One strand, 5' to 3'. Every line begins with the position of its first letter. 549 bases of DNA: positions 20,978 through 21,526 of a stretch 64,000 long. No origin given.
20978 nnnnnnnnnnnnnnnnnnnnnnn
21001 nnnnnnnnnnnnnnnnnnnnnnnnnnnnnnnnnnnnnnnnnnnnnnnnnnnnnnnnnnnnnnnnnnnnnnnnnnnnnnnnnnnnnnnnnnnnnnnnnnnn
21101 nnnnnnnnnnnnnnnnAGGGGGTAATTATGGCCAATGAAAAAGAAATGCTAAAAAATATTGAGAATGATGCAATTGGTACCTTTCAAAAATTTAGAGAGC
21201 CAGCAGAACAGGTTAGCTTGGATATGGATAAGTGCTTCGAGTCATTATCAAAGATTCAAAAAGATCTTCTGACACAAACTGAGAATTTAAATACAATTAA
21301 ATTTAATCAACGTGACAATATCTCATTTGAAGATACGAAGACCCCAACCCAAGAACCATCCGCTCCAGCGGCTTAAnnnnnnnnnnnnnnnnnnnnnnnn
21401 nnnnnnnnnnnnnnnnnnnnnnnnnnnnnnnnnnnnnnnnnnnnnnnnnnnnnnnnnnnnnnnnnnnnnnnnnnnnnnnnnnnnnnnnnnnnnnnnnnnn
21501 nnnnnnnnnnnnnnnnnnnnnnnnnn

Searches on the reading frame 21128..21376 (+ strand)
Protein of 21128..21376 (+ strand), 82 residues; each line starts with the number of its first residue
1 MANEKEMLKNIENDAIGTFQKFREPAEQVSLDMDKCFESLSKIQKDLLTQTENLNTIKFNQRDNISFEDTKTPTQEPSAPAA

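Call 34: search_protein_families(library=pfam, proteins=[window:21128-21376:+], max_evalue=1)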
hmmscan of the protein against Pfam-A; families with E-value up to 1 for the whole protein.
window:21128-21376:+ (82 aa): 2 families
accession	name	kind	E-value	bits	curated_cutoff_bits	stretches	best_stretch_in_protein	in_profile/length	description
PF17755.6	UvrA_DNA-bind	-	0.0075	17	23.2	1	18-64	29-75/110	UvrA DNA-binding domain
PF24423.1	OVT1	-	0.05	14.4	30.9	1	7-66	26-84/100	Major antigen, helical domain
